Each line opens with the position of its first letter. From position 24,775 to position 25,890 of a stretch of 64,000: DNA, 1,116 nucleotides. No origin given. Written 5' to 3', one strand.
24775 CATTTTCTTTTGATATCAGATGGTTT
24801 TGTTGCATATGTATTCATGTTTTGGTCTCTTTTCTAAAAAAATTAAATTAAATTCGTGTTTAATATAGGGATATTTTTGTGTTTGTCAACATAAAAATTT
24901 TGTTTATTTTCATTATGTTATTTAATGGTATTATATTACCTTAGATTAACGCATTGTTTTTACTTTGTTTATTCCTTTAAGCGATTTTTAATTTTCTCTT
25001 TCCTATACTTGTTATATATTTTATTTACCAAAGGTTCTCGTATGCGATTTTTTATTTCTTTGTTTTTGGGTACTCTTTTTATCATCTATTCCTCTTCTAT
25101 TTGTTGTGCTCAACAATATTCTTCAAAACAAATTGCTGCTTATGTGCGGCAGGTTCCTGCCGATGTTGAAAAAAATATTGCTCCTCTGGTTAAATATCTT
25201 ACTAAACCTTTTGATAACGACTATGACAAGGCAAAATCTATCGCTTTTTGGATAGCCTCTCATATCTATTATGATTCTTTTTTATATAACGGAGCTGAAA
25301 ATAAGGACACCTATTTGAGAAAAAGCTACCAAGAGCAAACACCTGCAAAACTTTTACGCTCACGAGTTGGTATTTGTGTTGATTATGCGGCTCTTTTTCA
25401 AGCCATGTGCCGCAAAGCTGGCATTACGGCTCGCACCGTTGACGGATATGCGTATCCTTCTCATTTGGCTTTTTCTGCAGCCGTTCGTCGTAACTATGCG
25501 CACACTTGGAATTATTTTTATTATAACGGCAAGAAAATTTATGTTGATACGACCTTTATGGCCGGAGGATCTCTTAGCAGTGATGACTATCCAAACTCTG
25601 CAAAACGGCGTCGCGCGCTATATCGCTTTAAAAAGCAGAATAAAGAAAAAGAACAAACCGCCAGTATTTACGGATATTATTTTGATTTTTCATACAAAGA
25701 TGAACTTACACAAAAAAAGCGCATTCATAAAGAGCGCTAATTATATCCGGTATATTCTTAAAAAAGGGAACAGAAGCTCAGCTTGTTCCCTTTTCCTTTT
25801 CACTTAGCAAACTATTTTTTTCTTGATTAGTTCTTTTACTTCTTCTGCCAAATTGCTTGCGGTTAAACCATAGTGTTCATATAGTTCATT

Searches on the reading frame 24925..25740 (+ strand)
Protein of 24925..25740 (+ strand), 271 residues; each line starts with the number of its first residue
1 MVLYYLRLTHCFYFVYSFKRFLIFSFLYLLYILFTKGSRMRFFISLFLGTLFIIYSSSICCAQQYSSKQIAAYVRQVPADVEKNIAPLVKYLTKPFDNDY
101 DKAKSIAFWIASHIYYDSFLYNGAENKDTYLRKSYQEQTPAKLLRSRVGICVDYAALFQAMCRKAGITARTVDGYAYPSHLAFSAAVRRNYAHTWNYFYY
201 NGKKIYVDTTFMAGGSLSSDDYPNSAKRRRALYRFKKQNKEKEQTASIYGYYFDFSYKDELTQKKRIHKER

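Call 55: search_protein_families(library=ncbifam, proteins=[window:24925-25740:+], max_evalue=0.01)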
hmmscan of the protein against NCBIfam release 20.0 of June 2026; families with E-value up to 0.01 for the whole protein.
window:24925-25740:+ (271 aa): 1 family
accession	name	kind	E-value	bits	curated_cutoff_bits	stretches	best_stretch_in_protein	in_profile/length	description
NF045980.1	MAG6410_fam_LP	equivalog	0.0016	16.9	450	1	128-211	186-261/622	MAG6410 family transglutaminase-related lipoprotein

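Call 56: search_protein_families(library=pfam, proteins=[window:24925-25740:+], max_evalue=0.01)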
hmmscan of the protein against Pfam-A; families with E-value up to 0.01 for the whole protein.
window:24925-25740:+ (271 aa): 2 families
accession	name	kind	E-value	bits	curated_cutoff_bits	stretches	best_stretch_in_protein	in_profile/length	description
PF01841.26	Transglut_core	-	3.3e-18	66.4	23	1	89-203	4-101/108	Transglutaminase-like superfamily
PF04473.18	DUF553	-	1.8e-07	31.1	20.5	1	97-168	13-81/140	Transglutaminase-like domain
